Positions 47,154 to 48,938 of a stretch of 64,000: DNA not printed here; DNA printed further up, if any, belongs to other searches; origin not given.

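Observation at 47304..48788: DNA methyltransferase fused to an Mrr-like PD-(D/E)xK nuclease domain (possible single-chain RM or defence protein)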

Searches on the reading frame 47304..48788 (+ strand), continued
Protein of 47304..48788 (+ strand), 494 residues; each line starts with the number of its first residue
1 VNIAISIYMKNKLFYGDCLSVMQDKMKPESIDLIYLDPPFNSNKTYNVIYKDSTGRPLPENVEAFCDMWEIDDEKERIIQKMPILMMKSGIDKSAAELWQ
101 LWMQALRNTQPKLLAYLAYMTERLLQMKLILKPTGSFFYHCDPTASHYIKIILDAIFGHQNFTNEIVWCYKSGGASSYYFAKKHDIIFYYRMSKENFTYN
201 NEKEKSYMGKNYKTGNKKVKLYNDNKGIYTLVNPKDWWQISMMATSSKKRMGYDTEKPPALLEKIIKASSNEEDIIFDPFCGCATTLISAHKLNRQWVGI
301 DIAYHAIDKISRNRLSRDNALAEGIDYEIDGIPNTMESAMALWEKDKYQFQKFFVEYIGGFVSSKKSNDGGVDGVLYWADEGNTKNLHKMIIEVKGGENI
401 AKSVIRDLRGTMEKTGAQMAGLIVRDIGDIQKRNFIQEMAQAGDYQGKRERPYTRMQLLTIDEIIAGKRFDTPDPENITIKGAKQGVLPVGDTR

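Call 16: predict_structure(alignment_id=A1)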
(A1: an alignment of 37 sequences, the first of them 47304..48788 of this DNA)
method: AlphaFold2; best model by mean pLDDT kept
length: 494 residues; sequences in the alignment: 37
mean_pLDDT: 79.9   pTM: 0.80
mean pLDDT of the five models: 79.9, 79.9, 76.6, 72.9, 63.8
residues with pLDDT >= 90: 212; 70-90: 159; 50-70: 83; < 50: 40
segments of 3 or more residues with pLDDT < 50: 1-6, 242-254, 477-494
pLDDT, mean of each block of 10 residues (from residue 1): 53 92 95 88 55 57 61 90 95 94 92 91 96 94 75 92 82 58 78 85 76 61 86 70 42 60 91 95 89 96 82 85 93 90 87 87 65 79 75 87 92 92 91 93 83 91 92 56 30 28
secondary structure, 60 per line:
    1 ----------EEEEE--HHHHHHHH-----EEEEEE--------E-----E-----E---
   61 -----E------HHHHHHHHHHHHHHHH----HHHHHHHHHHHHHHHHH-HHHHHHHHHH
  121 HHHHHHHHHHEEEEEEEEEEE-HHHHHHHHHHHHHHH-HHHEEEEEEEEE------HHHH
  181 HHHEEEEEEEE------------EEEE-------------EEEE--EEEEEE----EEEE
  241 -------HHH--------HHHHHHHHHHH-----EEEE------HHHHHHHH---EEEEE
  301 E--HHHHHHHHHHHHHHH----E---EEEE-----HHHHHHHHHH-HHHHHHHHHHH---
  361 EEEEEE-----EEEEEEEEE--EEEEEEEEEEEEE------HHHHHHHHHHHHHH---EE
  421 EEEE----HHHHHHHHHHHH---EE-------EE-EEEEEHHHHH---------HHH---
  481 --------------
elements in order: E11-15 H18-25 E31-36 H73-88 H93-109 H111-130 E131-141 H143-157 E162-170 H177-183 E184-191 E204-207 E221-224 E227-232 E237-240 H259-269 E275-278 H285-292 E296-301 H304-318 E327-330 H336-345 H347-357 E361-366 E372-380 E383-395 H402-415 E419-424 H429-440 E456-460 H461-465

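Call 20: fold_search(model_id=the predicted structure, library=pdb)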
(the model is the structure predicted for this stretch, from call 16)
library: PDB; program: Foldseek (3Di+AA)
matches with E <= 10: 886; with E <= 0.001: 51
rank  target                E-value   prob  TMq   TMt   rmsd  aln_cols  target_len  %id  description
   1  8urk_A                9.4e-15  1.00  0.39  0.73   6.2       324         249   22  Crystal structure of DNA N6-Adenine Methyltransferase M.BceJIV from Burkholderia cenocepacia in complex with duplex DN (released 2024-09-11)
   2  4zcf_B                1.1e-14  1.00  0.42  0.35  16.4       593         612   13  Structural basis of asymmetric DNA methylation and ATP-triggered long-range diffusion by EcoP15I (released 2015-07-29)
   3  4zcf_A                1.2e-14  1.00  0.39  0.32  19.4       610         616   14  Structural basis of asymmetric DNA methylation and ATP-triggered long-range diffusion by EcoP15I (released 2015-07-29)
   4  6k0w_B                1.5e-14  1.00  0.40  0.40  17.0       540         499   16  DNA methyltransferase in complex with sinefungin (released 2019-12-11)
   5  9c3s_A                2.2e-14  1.00  0.40  0.74   6.4       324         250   23  Crystal structure of DNA N6-Adenine Methyltransferase M.BceJIV from Burkholderia cenocepacia in complex with duplex DN (released 2024-09-11)
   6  6pbd_A                4.7e-14  1.00  0.37  0.51  15.8       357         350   17  DNA N6-Adenine Methyltransferase CcrM In Complex with Double-Stranded DNA Oligonucleotide Containing Its Recognition S (released 2019-10-23)
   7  6k0w_A                9.7e-14  1.00  0.41  0.39  17.3       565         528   15  DNA methyltransferase in complex with sinefungin (released 2019-12-11)
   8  1nw8                  1.0e-13  1.00  0.37  0.63   6.6       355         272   17  Structure of L72P mutant beta class N6-adenine DNA methyltransferase RsrI (released 2003-07-29)
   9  6pbd_B                1.2e-13  1.00  0.37  0.54   4.6       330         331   18  DNA N6-Adenine Methyltransferase CcrM In Complex with Double-Stranded DNA Oligonucleotide Containing Its Recognition S (released 2019-10-23)
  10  9c3u_A                1.2e-13  1.00  0.39  0.74   5.5       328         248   22  Crystal structure of DNA N6-Adenine Methyltransferase M.BceJIV from Burkholderia cenocepacia in complex with duplex DN (released 2024-09-11)
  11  1g60_B                1.5e-13  1.00  0.38  0.77   5.1       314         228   20  Crystal Structure of Methyltransferase MboIIa (Moraxella bovis) (released 2002-05-01)
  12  6k0w_C                2.2e-13  1.00  0.40  0.45  16.2       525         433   15  DNA methyltransferase in complex with sinefungin (released 2019-12-11)
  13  1g60_A                2.7e-13  1.00  0.37  0.72   5.4       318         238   20  Crystal Structure of Methyltransferase MboIIa (Moraxella bovis) (released 2002-05-01)
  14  1nw6                  2.7e-13  1.00  0.37  0.64   6.2       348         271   18  Structure of the beta class N6-adenine DNA methyltransferase RsrI bound to sinefungin (released 2003-07-29)
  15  8urk_D                7.4e-13  1.00  0.39  0.74   6.2       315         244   22  Crystal structure of DNA N6-Adenine Methyltransferase M.BceJIV from Burkholderia cenocepacia in complex with duplex DN (released 2024-09-11)
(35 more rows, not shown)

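Call 28: search_protein_families(library=pfam, alignment_id=A1, max_evalue=0.01)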
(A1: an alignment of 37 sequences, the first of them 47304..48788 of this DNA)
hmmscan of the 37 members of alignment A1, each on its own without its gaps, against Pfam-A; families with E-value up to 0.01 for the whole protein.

A. member 1, window:47304-48788:+ (494 aa): 6 families
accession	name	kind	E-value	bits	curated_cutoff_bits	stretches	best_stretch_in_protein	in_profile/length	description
PF01555.25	N6_N4_Mtase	-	3.2e-40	138.9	26.7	1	31-308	1-217/221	DNA methylase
PF04471.18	Mrr_cat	-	0.00011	22.7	21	1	363-423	27-84/115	Restriction endonuclease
PF22722.2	NA-iREase1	-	0.00068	20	27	1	349-426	4-78/106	NACHT-associated inactive Restriction Endonuclease 1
PF02384.22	N6_Mtase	-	0.0026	17.6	20.4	0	240-330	14-107/311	N-6 DNA Methylase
PF05724.17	TPMT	-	0.0053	16.9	26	1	247-316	11-81/218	Thiopurine S-methyltransferase (TPMT)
PF03602.21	Cons_hypoth95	-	0.0093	16.1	24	0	17-49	99-132/182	Conserved hypothetical protein 95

B. families by the number of members that match (of 37 scanned): 8 families
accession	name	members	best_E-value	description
PF01555.25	N6_N4_Mtase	37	3.1e-49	DNA methylase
PF04471.18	Mrr_cat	28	2.3e-06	Restriction endonuclease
PF02086.21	MethyltransfD12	27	7.3e-05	D12 class N6 adenine-specific DNA methyltransferase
PF22722.2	NA-iREase1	18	1.4e-06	NACHT-associated inactive Restriction Endonuclease 1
PF03602.21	Cons_hypoth95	8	0.00098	Conserved hypothetical protein 95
PF05724.17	TPMT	7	0.00025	Thiopurine S-methyltransferase (TPMT)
PF01170.24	UPF0020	3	0.0013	RMKL-like, methyltransferase domain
PF02384.22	N6_Mtase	1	0.0026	N-6 DNA Methylase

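Call 31: find_related_loci(query=A1, collection=genome_contigs, flank=6000)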
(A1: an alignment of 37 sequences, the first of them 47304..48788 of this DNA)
Query A1 (494 aa) in genome_contigs; peptide patterns used: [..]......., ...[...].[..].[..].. (x = any residue, [..] = any of these).
600 stretches matched a pattern (row limit reached: there are more); 585 encode a relative of the query (tblastn E <= 1e-3); the best 80 are kept; 80 distinct loci.
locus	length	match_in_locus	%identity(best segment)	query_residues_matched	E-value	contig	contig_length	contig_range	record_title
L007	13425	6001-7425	56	11-491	0e+0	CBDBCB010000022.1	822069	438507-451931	MAG: Alphaproteobacteria bacterium isolate 9a4e5a80-d190-433f-89a2-7b4df8df3d56 genome assembly, contig: contig_22, whol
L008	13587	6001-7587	46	11-489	1e-155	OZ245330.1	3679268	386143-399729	MAG: bacterium isolate c16666b3-4bf0-4dcb-aaf0-864fdfc57c8a genome assembly, chromosome: 1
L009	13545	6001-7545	48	11-473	5e-155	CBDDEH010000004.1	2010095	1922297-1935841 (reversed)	MAG: Dehalococcoidia bacterium isolate ab2729b3-5e60-47ca-9461-4bcedbe27f68 genome assembly, contig: contig_4, whole gen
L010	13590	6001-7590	46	11-485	1e-152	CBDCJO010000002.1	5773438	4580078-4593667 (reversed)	MAG: Candidatus Latescibacterota bacterium isolate e8a457ff-d6c0-45dd-8553-2519624e1a5f genome assembly, contig: contig_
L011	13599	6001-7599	45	11-491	3e-150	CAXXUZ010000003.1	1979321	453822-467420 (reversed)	MAG: Kaistiaceae bacterium isolate 3bd50a5f-91ea-4e9f-b1be-61832993f823 genome assembly, contig: contig_3, whole genome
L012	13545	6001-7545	45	11-473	1e-143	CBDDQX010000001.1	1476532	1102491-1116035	MAG: Dehalococcoidia bacterium isolate 8444951f-8005-4b54-b322-73b6ad57e0fa genome assembly, contig: contig_1, whole gen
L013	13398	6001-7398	47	11-482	4e-141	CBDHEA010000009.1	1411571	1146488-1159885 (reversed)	MAG: Phototrophicaceae bacterium isolate cf0c7cad-a8bd-48da-b605-58d1de6f1e81 genome assembly, contig: contig_9, whole g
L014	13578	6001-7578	44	11-489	3e-140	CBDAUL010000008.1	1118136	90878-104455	MAG: Vicinamibacterales bacterium isolate 3187d3cd-29f7-40f2-88d1-47a6769d9de4 genome assembly, contig: contig_8, whole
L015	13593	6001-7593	42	11-490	7e-136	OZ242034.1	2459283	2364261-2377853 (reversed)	MAG: Dehalococcoidia bacterium isolate 72ec99ff-6f13-4058-b9f9-659670a83d8f genome assembly, chromosome: 1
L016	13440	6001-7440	52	2-475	3e-162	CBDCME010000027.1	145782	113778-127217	MAG: Alphaproteobacteria bacterium isolate 1e3c690f-da49-40e6-bfa5-a0f7ba628e7d genome assembly, contig: contig_27, whol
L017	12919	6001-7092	54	123-491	2e-128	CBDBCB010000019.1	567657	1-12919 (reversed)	MAG: Alphaproteobacteria bacterium isolate 9a4e5a80-d190-433f-89a2-7b4df8df3d56 genome assembly, contig: contig_19, whol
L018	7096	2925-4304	40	9-473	4e-106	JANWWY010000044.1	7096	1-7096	MAG: Aquificaceae bacterium isolate SKYG33 NODE_44_length_7096_cov_7.515885, whole genome shotgun sequence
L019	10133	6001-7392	39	10-485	4e-100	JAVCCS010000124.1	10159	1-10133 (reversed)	MAG: Candidatus Theseobacter exili isolate MAG_3300035698_1968 Ga0374944_279776, whole genome shotgun sequence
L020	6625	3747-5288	35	9-473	6e-95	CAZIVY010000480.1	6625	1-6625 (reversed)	MAG TPA_asm: uncultured Rhodospirillaceae bacterium isolate binchicken_co165_13 genome assembly, contig: k141_2655389, w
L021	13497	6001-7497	38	10-473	9e-94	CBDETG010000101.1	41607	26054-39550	MAG: Leptonemataceae bacterium isolate 4d98f0f0-2bf7-434a-b357-397b54298da8 genome assembly, contig: contig_101, whole g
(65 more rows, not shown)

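Call 44: get_annotated_region(hit=H15, flank=5000)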
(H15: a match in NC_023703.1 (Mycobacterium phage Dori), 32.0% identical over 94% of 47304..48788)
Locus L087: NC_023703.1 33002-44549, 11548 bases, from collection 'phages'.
description: Mycobacterium phage Dori, complete genome.
organism: Mycobacterium phage Dori (NCBI taxid 1089121)
taxonomy: Viruses; Duplodnaviria; Heunggongvirae; Uroviricota; Caudoviricetes
host: Mycobacterium smegmatis mc2 155; source: fishpond soil; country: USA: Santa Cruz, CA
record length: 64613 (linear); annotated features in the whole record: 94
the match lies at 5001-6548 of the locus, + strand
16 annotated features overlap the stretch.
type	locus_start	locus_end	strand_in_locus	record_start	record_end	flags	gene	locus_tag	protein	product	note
CDS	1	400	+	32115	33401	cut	34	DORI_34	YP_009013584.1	hypothetical protein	gp34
CDS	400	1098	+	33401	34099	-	35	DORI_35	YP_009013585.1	hypothetical protein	gp35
CDS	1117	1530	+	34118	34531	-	36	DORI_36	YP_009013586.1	tail fiber protein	gp36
CDS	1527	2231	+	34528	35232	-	37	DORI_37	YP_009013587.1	virion structural protein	gp37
CDS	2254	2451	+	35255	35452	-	38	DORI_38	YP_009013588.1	hypothetical protein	gp38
CDS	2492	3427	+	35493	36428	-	39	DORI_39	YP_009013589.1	endolysin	gp39; LysA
CDS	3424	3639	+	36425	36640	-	40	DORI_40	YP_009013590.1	hypothetical protein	gp40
CDS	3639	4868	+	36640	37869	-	41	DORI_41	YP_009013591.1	peptidoglycan-binding protein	gp41; LysB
CDS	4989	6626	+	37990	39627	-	42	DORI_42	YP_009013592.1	DNA methyltransferase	gp42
CDS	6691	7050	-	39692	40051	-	43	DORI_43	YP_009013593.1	hypothetical protein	gp43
CDS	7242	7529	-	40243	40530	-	44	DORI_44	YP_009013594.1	hypothetical protein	gp44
CDS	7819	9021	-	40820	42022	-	45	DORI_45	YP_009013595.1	integrase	gp45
CDS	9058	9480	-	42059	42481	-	46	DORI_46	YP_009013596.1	metallo-protease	gp46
CDS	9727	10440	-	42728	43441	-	47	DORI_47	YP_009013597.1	hypothetical protein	gp47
CDS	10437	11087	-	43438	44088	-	48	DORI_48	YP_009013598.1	hypothetical protein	gp48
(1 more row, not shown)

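Call 45: get_annotated_region(hit=H1, flank=5000)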
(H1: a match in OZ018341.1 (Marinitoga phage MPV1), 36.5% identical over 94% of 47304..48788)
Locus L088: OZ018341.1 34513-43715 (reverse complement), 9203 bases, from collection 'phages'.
description: Marinitoga phage MPV1 genome assembly, complete genome: monopartite.
organism: Marinitoga phage MPV1 (NCBI taxid 3108924)
taxonomy: Viruses; Duplodnaviria; Heunggongvirae; Uroviricota; Caudoviricetes
host: -; source: -; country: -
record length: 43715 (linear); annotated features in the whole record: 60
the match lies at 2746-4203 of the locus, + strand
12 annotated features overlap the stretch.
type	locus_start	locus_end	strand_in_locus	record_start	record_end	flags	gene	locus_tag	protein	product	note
CDS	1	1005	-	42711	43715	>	-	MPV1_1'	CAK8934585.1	Structural maintenance of chromosome-like protein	Disrupted in encapisidated version of MPV1 genome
CDS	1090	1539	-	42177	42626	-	-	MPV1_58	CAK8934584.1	hypothetical protein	-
CDS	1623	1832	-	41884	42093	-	-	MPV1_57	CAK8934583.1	Transcriptional regulator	-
CDS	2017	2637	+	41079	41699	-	-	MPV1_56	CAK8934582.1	CI-like repressor protein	-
CDS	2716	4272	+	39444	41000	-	-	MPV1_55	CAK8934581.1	DNA methyltransferase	-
CDS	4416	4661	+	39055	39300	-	-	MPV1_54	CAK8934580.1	Hypothetical protein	-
CDS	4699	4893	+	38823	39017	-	-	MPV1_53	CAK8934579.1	Hypothetical protein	-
CDS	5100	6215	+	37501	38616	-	-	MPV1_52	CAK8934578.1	Chromosome segregation ATPase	-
CDS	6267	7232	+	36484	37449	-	-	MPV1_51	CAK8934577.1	Histidine kinase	-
CDS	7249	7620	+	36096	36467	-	-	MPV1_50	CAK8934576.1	Putative anti-sigma factor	-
CDS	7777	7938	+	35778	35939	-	-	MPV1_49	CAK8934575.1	Hypothetical protein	-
CDS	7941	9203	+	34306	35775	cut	-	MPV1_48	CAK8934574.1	Integrase, site-specific serine recombinase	-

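Call 50: get_annotated_region(hit=H2, flank=5000)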
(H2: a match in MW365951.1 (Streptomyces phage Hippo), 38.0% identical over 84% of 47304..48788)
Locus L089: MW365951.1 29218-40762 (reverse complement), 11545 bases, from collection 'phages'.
description: Streptomyces phage Hippo, complete genome.
organism: Streptomyces phage Hippo (NCBI taxid 2801889)
taxonomy: Viruses; Duplodnaviria; Heunggongvirae; Uroviricota; Caudoviricetes; Arquatrovirinae; Likavirus
host: Streptomyces lividans JI 1326; source: soil; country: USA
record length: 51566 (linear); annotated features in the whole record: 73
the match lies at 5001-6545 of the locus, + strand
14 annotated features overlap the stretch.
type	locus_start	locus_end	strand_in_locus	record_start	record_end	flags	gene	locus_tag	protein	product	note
CDS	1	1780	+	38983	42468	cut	54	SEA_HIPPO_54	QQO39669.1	DnaE-like DNA polymerase III alpha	DnaE-like DNA polymerase III (alpha)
CDS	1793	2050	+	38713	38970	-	53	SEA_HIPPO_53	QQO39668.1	hypothetical protein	-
CDS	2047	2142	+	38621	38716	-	52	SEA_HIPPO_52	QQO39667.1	membrane protein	-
CDS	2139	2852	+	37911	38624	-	51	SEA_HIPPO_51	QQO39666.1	ThyX-like thymidylate synthase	-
CDS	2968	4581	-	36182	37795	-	50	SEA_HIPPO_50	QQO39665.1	serine integrase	-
CDS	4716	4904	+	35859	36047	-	49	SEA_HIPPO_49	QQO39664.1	hypothetical protein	-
CDS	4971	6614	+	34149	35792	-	48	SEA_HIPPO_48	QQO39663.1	methyltransferase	-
CDS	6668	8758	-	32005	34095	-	47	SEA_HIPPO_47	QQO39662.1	ribonucleotide reductase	-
CDS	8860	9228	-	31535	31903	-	46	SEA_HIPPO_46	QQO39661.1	hypothetical protein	-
CDS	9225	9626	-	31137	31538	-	45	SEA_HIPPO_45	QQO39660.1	DNA binding protein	helix-turn-helix DNA binding domain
CDS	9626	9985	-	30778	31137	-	44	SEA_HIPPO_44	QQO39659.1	hypothetical protein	-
CDS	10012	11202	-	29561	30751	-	43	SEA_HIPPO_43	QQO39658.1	phosphoesterase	-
CDS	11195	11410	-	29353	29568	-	42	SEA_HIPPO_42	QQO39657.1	RNA polymerase sigma factor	-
CDS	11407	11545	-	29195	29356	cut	41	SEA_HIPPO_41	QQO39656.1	hypothetical protein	-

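Call 51: search_dna_similar(query=window:47304-48788:+, collection=plasmids, mode=protein, max_rows=20)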
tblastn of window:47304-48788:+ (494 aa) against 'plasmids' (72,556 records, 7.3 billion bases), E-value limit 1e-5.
Records with a match: 271; places in all: 276; records where one place covers at least 80% of the query: 11.
Best place of each record, by identity: <60% 271.
By first word of the organism name: Acinetobacter 59; Escherichia 16; Enterococcus 14; Lactococcus 10; Lactiplantibacillus 8; Vibrio 8; Sinorhizobium 6; Klebsiella 6; Sphingobium 5; Staphylococcus 5; and 78 more.
By predicted mobility (MOB-suite, as given by PLSDB): non-mobilizable 129; mobilizable 94; conjugative 48.
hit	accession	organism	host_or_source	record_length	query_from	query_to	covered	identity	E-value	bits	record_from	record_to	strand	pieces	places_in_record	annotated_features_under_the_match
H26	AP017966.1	Candidatus Megaera polyxenophila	-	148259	11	483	96%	45.5%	5e-126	411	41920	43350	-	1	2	adenine specific DNA methylase Mod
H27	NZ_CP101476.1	Cellulosimicrobium cellulans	water,poultry farm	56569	10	473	86%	38.8%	7e-40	306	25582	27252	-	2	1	DNA methyltransferase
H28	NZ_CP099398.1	Rhizobium sp. Pop5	Phaseolus vulgaris,Cell culture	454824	11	467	90%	36.9%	2e-34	275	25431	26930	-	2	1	DNA methyltransferase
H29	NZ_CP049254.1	Microbacterium amylolyticum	cell culture,soil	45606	10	490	91%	35.6%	4e-41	287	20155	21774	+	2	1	DNA methyltransferase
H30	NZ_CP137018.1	Sinorhizobium fredii GR64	Phaseolus vulgaris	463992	23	469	90%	34.5%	9e-29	250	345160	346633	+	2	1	site-specific DNA-methyltransferase | DNA methyltransferase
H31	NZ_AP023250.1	Mesorhizobium sp. 131-2-5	Lotus japonicus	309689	4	489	89%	34.9%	4e-37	290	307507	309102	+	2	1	site-specific DNA-methyltransferase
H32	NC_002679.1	Mesorhizobium japonicum MAFF 303099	-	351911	4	489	89%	34.9%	4e-37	290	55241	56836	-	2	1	site-specific DNA-methyltransferase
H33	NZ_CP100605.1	Bradyrhizobium sp. Ash2021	-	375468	11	467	93%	31.1%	2e-76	268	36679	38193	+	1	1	DNA methyltransferase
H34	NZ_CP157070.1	Nitrosomonas europaea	cell culture,river sludge effuent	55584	10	348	69%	31.0%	3e-37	153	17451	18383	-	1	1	site-specific DNA-methyltransferase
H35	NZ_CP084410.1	Sphingobium sp. CFD-2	cell culture,soil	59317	31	338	62%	33.6%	2e-35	148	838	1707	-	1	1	none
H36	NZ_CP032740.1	Enterococcus casseliflavus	Homo sapiens,bile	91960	11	329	65%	32.1%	4e-39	159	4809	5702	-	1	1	site-specific DNA-methyltransferase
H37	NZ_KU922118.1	Ancylobacter novellus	-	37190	5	338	68%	29.8%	4e-31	135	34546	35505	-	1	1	DNA methyltransferase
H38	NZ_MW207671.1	Enterococcus faecium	-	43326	11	329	65%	31.2%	3e-35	147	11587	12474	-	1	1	site-specific DNA-methyltransferase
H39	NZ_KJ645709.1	Enterococcus faecium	Sus scrofa,feces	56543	11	329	65%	31.2%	3e-35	147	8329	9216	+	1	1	site-specific DNA-methyltransferase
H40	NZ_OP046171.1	Enterococcus hirae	-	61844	11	329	65%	31.2%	3e-35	147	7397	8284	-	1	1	site-specific DNA-methyltransferase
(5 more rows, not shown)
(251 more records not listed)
